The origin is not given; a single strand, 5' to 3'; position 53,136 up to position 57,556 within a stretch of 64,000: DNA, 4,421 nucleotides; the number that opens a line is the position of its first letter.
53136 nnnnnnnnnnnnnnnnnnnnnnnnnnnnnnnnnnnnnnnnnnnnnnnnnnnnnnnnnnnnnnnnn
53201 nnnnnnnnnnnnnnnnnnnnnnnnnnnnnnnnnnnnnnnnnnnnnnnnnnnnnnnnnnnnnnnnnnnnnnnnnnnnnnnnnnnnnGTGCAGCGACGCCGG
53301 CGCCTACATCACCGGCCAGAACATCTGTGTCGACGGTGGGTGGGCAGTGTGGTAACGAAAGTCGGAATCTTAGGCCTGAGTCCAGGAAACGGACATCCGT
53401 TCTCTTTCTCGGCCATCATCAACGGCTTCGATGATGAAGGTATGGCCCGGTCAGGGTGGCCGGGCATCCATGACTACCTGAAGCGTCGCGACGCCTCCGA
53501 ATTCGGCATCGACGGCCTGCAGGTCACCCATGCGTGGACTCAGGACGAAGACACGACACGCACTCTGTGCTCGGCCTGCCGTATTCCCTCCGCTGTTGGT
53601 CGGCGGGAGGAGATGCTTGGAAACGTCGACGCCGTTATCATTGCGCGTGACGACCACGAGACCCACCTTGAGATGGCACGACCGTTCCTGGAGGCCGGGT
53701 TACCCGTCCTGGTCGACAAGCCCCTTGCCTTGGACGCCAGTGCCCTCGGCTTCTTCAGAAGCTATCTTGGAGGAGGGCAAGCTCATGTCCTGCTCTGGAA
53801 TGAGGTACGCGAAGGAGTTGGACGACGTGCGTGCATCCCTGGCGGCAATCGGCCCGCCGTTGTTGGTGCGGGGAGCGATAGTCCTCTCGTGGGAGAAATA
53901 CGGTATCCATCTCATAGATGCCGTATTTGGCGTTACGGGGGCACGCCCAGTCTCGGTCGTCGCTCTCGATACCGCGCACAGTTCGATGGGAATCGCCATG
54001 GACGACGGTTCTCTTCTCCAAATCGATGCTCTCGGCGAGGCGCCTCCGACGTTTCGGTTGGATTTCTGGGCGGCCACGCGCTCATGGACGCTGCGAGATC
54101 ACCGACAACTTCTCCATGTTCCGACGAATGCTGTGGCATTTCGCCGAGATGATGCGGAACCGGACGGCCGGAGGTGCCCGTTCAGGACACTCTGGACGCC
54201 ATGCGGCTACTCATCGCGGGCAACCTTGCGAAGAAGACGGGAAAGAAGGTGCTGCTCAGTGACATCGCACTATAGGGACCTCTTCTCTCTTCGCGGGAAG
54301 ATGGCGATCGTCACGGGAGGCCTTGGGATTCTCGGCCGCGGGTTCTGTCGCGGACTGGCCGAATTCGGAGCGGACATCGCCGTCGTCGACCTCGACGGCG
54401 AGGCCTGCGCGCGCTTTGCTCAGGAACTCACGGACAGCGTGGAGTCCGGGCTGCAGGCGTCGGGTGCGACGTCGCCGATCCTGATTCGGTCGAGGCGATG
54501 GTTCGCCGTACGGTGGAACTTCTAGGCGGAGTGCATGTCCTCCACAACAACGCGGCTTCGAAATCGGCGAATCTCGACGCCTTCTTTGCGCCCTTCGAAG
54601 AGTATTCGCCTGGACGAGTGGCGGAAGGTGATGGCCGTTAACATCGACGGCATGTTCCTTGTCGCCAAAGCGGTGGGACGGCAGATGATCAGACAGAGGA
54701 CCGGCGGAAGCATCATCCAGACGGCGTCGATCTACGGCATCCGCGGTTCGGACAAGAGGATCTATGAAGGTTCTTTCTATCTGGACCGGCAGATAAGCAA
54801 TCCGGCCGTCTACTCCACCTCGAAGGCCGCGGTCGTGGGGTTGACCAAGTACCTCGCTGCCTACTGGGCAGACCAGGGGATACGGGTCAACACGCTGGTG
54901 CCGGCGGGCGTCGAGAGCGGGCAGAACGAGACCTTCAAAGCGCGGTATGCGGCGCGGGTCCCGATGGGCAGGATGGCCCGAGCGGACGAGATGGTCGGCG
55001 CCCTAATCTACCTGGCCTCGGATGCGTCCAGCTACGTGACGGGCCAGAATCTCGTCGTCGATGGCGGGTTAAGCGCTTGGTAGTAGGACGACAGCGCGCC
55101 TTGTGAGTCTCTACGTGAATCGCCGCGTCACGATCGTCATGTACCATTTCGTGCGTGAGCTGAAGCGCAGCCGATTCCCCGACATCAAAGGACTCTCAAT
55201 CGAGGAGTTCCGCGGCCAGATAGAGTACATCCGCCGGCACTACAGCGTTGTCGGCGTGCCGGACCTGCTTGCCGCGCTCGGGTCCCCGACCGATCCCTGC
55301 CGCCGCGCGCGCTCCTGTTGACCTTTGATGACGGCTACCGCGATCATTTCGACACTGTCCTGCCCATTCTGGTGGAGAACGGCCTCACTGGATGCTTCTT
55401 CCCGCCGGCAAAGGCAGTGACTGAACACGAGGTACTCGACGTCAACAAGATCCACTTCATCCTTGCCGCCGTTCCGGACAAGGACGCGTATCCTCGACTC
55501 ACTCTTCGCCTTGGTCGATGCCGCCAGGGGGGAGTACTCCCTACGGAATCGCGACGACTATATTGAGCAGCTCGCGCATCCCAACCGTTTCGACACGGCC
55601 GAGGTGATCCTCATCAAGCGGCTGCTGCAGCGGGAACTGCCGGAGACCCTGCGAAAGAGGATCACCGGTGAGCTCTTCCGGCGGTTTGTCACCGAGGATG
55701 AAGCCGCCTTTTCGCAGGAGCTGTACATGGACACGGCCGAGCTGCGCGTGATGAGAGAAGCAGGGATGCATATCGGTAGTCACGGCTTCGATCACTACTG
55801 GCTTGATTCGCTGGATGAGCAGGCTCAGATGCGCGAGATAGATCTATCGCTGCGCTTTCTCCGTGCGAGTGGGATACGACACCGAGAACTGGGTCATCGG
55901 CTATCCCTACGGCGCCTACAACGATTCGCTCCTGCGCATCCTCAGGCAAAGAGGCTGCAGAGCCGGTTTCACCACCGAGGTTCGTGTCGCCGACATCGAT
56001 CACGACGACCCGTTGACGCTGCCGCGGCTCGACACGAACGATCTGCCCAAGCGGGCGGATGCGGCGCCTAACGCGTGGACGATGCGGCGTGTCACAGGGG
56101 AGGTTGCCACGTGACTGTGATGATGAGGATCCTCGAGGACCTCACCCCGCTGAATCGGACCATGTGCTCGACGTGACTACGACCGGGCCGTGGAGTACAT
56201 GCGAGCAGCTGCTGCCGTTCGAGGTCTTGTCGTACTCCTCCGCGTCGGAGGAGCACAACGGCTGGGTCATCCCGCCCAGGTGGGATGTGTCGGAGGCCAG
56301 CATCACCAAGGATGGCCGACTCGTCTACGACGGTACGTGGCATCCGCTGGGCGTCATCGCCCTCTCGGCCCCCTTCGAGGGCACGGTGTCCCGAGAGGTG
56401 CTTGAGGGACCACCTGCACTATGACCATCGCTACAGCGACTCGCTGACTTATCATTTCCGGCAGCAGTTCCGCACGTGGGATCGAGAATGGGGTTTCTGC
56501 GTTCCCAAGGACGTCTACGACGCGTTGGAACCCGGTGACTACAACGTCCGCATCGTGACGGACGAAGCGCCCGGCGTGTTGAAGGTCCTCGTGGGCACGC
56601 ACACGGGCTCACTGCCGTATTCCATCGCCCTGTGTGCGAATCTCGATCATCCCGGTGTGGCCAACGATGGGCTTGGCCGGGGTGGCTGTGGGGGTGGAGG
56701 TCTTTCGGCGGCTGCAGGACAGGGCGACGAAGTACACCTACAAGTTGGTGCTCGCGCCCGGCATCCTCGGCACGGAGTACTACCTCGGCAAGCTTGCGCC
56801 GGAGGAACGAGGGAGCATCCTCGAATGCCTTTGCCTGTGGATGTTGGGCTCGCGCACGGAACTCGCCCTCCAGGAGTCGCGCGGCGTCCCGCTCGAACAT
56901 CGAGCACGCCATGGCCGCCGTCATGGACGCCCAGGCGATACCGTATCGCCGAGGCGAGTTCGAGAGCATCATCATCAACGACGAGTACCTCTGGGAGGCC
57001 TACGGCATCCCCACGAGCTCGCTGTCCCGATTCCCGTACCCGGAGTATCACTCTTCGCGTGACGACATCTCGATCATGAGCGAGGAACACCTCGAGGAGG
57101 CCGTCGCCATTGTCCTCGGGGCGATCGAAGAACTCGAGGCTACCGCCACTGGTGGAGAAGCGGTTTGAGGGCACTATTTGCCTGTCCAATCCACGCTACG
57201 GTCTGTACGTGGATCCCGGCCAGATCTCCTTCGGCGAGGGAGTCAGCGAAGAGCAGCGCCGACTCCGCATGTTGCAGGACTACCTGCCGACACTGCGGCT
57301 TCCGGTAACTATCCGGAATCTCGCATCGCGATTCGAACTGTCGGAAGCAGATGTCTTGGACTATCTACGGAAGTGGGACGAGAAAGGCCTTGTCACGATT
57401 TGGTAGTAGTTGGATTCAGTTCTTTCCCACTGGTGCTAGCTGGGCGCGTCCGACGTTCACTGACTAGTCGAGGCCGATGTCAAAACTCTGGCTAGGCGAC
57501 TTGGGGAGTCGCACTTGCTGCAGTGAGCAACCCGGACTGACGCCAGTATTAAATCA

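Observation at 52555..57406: Uncharacterised tailoring block directly coupled to neuA: SDR / Gfo-Idh-MocA / SDR / deacetylase / aminopeptidase-like winged-helix protein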

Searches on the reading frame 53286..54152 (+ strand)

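Call 4: search_protein_families(library=pfam, proteins=[window:53286-54152:+], max_evalue=0.01)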
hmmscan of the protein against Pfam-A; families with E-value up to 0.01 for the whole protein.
window:53286-54152:+ (288 aa): 1 family
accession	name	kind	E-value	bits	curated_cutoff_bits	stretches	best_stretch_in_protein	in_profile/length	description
PF01408.29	GFO_IDH_MocA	-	4.1e-08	34.4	24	1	76-151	24-99/120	Oxidoreductase family, NAD-binding Rossmann fold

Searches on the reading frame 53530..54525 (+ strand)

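Call 4: search_protein_families(library=pfam, proteins=[window:53530-54525:+], max_evalue=0.01)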
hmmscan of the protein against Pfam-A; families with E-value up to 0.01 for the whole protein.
window:53530-54525:+ (331 aa): 2 families
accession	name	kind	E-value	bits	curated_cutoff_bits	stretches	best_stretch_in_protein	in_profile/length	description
PF00106.31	adh_short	-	0.00058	19.8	26.6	1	257-303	1-47/195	short chain dehydrogenase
PF02254.24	TrkA_N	-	0.007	17.1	23.8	0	264-304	5-45/116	TrkA-N domain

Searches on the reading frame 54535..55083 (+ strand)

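Call 4: search_protein_families(library=pfam, proteins=[window:54535-55083:+], max_evalue=0.01)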
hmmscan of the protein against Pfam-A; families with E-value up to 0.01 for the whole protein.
window:54535-55083:+ (182 aa): 2 families
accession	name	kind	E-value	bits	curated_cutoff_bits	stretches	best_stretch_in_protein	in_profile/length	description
PF13561.12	adh_short_C2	-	6.3e-34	118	27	1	23-180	91-236/236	Enoyl-(Acyl carrier protein) reductase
PF00106.31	adh_short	-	2.2e-20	73.4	26.6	1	19-134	91-190/195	short chain dehydrogenase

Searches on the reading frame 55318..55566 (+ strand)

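Call 4: search_protein_families(library=pfam, proteins=[window:55318-55566:+], max_evalue=0.01)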
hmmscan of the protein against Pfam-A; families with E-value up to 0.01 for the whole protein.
window:55318-55566:+ (82 aa): 1 family
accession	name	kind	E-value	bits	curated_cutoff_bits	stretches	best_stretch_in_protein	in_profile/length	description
PF01522.26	Polysacc_deac_1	-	8.7e-05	22.9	23.1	1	1-37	11-47/124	Polysaccharide deacetylase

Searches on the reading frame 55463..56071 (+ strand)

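Call 4: search_protein_families(library=pfam, proteins=[window:55463-56071:+], max_evalue=0.01)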
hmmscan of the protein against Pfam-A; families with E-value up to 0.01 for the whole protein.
window:55463-56071:+ (202 aa): 1 family
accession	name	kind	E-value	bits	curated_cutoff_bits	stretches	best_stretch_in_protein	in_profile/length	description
PF01522.26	Polysacc_deac_1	-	6.8e-05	23.3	23.1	1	91-134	48-91/124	Polysaccharide deacetylase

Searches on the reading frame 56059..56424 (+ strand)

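Call 4: search_protein_families(library=pfam, proteins=[window:56059-56424:+], max_evalue=0.01)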
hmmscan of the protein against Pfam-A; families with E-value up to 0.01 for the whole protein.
window:56059-56424:+ (121 aa): 1 family
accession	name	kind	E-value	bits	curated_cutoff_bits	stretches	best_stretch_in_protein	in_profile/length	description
PF09940.16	DUF2172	-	0.0005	20.8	27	1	75-116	2-44/92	Domain of unknown function (DUF2172)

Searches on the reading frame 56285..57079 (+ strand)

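Call 4: search_protein_families(library=pfam, proteins=[window:56285-57079:+], max_evalue=0.01)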
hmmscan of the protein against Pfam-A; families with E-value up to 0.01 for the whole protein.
window:56285-57079:+ (264 aa): 1 family
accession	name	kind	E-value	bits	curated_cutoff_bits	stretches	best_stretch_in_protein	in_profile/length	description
PF09940.16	DUF2172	-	2.3e-09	37.9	27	1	32-92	35-91/92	Domain of unknown function (DUF2172)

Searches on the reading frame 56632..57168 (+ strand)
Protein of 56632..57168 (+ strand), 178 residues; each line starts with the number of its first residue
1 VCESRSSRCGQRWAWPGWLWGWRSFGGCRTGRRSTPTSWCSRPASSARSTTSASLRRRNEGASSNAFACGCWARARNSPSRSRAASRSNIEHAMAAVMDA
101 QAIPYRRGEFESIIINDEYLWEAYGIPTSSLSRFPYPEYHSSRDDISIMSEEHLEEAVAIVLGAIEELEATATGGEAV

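Call 5: search_protein_families(library=pfam, proteins=[window:56632-57168:+], max_evalue=0.01)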
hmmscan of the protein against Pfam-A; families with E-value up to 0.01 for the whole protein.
window:56632-57168:+ (178 aa): 2 families
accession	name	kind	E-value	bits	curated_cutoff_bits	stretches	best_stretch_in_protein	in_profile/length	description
PF16254.10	DUF4910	-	4.6e-09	35.9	26.6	1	82-170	155-246/247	Domain of unknown function (DUF4910)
PF04389.22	Peptidase_M28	-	0.0015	18.7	21.3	1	82-162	106-190/193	Peptidase family M28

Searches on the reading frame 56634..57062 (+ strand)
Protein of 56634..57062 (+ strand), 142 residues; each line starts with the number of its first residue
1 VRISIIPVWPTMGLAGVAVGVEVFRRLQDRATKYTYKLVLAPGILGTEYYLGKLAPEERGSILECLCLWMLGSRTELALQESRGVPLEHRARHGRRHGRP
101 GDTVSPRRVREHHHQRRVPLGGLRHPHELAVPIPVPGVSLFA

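Call 5: search_protein_families(library=pfam, proteins=[window:56634-57062:+], max_evalue=0.01)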
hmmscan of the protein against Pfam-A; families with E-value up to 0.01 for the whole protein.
window:56634-57062:+ (142 aa): 1 family
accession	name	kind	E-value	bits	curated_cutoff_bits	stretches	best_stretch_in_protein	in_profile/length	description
PF16254.10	DUF4910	-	9.8e-07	28.3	26.6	1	14-83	87-156/247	Domain of unknown function (DUF4910)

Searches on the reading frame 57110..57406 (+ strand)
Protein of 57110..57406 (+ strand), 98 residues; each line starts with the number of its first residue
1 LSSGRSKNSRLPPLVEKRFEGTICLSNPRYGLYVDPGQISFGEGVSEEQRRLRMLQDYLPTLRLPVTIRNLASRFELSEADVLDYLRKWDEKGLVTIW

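Call 5: search_protein_families(library=pfam, proteins=[window:57110-57406:+], max_evalue=0.01)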
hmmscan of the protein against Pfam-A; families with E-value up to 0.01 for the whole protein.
window:57110-57406:+ (98 aa): 1 family
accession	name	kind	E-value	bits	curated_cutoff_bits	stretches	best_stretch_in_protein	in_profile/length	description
PF22451.2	NirdL-like_HTH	-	0.006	16.6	27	0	52-94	5-45/47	Siroheme decarboxylase NirDL-like HTH domain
